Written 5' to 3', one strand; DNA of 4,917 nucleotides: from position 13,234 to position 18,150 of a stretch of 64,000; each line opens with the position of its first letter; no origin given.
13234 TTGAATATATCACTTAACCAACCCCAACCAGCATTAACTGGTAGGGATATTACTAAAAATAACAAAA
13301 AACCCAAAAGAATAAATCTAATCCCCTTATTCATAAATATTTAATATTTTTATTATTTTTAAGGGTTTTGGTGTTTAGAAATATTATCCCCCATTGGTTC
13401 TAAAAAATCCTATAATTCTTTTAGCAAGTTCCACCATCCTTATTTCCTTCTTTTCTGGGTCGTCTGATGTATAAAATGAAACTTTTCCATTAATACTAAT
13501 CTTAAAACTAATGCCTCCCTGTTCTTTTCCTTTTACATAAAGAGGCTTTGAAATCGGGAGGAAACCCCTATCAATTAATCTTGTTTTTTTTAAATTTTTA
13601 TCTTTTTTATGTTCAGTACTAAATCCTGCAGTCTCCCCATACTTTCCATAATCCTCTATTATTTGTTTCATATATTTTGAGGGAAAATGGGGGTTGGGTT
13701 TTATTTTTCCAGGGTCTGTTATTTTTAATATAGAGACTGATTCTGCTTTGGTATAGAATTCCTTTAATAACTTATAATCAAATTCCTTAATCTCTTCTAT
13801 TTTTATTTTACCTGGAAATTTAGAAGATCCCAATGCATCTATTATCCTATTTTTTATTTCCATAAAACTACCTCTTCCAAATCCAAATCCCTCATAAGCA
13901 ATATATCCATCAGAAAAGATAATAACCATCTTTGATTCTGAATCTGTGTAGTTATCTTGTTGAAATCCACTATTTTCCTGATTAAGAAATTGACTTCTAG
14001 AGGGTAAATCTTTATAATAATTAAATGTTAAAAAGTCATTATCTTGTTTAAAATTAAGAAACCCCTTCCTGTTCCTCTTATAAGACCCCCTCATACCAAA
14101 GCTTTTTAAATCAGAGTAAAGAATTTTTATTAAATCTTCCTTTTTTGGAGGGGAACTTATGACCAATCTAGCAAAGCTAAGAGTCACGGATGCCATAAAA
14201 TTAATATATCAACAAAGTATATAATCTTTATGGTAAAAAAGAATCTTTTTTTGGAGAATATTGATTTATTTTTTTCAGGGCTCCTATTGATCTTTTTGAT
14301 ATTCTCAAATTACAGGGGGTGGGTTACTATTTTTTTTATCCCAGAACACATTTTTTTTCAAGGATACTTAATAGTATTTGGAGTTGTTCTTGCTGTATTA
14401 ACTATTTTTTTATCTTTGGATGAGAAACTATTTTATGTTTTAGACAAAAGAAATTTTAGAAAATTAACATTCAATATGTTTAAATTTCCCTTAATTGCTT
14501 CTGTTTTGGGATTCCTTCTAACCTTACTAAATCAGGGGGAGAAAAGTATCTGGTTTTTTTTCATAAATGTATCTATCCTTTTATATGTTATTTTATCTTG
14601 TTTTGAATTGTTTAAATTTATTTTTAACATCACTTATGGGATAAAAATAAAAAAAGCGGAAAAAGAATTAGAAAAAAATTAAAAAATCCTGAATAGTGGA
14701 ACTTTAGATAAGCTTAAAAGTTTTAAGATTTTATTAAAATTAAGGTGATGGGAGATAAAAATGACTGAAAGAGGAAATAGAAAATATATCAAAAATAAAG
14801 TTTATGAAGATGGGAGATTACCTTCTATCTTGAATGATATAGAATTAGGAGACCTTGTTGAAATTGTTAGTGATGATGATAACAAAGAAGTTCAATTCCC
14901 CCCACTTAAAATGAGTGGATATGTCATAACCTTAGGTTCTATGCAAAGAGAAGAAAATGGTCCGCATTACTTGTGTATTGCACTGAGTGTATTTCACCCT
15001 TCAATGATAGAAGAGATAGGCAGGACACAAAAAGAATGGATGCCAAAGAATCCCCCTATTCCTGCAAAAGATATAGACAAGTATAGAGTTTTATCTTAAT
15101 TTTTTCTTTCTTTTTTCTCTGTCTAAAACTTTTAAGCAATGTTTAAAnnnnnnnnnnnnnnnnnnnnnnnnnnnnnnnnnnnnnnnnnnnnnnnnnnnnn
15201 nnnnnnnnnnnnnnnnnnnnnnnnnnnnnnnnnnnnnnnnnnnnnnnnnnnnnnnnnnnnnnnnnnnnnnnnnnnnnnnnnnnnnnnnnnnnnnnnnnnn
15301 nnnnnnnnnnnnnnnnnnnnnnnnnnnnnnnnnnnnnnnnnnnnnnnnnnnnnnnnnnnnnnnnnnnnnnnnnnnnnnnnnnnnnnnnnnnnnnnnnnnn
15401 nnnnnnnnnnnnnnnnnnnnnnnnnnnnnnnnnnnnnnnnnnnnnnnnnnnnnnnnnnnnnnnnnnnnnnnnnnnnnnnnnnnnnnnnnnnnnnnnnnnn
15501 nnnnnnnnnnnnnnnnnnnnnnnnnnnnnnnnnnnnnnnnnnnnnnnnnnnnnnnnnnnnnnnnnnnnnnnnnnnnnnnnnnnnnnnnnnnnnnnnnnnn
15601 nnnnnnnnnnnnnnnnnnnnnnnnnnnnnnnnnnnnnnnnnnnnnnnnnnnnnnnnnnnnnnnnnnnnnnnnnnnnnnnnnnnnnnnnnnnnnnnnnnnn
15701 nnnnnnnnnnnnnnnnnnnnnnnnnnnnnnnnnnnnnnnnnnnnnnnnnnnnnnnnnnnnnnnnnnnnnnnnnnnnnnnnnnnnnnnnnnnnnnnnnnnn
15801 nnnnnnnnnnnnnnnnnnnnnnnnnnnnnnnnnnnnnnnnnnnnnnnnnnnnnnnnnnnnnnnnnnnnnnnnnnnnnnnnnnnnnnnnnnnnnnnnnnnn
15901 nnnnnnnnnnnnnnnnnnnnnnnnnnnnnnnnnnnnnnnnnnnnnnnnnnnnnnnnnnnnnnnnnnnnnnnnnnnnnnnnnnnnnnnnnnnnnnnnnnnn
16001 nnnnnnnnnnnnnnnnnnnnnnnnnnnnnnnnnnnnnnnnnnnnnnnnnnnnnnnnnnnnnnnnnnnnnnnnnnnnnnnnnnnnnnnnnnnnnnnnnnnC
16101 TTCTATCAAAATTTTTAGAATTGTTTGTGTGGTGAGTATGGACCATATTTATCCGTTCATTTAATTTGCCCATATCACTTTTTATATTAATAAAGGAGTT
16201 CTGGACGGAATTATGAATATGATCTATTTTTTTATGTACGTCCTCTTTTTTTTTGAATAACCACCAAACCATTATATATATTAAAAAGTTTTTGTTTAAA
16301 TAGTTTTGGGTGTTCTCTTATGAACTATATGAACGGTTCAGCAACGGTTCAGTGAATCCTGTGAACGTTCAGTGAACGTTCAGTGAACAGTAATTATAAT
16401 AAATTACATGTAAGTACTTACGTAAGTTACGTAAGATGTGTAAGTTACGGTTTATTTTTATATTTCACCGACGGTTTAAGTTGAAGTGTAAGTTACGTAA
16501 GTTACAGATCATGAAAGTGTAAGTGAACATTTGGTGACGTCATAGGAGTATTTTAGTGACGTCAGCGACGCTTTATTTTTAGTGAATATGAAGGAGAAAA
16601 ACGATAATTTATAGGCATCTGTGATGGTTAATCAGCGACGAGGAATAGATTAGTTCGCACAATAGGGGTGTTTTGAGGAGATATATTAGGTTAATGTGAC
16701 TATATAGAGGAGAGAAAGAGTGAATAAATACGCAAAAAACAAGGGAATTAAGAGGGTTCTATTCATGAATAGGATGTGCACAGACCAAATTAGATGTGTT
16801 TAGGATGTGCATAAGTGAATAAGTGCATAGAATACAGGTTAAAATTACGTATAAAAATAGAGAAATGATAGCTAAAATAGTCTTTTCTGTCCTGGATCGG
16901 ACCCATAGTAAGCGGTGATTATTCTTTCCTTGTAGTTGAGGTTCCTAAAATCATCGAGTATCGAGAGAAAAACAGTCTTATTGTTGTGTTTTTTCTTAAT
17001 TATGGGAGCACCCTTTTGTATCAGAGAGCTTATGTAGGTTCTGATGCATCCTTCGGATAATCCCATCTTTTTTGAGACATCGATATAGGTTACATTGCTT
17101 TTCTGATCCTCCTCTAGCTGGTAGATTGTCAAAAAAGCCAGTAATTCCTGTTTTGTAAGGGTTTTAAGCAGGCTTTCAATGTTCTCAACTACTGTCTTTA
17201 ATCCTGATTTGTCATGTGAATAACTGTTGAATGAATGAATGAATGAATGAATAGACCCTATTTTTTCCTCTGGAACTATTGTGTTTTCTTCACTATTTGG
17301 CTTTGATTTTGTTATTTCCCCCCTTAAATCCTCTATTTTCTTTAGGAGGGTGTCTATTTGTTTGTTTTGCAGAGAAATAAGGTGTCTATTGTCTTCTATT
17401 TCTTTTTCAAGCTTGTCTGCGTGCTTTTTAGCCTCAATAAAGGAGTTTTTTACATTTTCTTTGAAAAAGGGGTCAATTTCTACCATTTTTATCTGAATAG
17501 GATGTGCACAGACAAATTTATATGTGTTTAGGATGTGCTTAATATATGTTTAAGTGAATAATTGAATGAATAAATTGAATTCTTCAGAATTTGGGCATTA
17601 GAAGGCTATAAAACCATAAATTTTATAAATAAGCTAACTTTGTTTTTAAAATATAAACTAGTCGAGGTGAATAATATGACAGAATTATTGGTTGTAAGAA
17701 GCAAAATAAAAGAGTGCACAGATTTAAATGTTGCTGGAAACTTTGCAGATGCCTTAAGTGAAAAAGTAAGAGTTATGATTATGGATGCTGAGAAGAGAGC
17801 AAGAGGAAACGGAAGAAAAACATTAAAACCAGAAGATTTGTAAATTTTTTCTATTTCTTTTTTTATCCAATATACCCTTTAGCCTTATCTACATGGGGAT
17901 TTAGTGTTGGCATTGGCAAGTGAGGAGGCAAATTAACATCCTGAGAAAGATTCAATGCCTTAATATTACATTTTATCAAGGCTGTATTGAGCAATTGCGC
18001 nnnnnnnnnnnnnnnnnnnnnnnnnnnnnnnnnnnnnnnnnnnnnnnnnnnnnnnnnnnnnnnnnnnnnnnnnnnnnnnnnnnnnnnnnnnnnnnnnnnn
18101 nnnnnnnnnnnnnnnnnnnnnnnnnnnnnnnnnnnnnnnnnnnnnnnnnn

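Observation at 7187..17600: Probable integrated mobile element carrying two recombinases, a homing-type nuclease and a foreign-looking cold-shock gene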

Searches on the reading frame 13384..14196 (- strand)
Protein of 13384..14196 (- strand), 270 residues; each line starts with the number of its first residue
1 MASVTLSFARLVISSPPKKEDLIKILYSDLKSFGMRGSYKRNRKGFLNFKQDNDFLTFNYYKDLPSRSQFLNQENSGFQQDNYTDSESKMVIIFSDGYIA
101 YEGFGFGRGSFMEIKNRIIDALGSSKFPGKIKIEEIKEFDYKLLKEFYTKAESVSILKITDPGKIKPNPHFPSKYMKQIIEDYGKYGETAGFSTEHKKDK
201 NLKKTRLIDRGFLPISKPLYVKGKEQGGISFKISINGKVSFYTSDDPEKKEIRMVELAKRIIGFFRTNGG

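Call 5: search_protein_families(library=pfam, proteins=[window:13384-14196:-], max_evalue=0.01)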
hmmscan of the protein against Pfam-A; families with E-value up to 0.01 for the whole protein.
window:13384-14196:- (270 aa): 0 families

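Call 35: search_protein_families(library=phrogs, proteins=[window:13384-14196:-], max_evalue=0.01)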
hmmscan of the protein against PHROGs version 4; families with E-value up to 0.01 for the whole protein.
window:13384-14196:- (270 aa): 0 families

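Call 36: search_protein_families(library=ncbifam, proteins=[window:13384-14196:-], max_evalue=0.01)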
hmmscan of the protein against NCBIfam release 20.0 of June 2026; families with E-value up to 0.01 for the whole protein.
window:13384-14196:- (270 aa): 0 families

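Call 85: find_related_loci(query=window:13384-14196:-, collection=metagenome_contigs, flank=8000)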
Query window:13384-14196:- (270 aa) in metagenome_contigs; peptide patterns used: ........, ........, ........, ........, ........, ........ (x = any residue, [..] = any of these).
477 stretches matched a pattern, but none encodes a relative of the query by tblastn (E <= 1e-3).
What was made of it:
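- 13384..14196 (-): 270-aa protein of unknown function; island cargo. No hits in family libraries or metagenome contigs (calls 5, 35, 85).
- Tried and rejected: A metagenome scan with the 270-aa protein found no relative (call 85).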

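Call 97: search_protein_families(library=padloc, proteins=[window:13384-14196:-], max_evalue=0.01)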
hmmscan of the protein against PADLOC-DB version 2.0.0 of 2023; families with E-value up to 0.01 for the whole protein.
window:13384-14196:- (270 aa): 0 families

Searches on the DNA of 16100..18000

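Call 18: search_rna_families(source=window, start=16100, end=18000, threshold=evalue, max_evalue=1)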
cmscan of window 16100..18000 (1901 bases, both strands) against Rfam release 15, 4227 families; matches with E-value up to 1: 0.
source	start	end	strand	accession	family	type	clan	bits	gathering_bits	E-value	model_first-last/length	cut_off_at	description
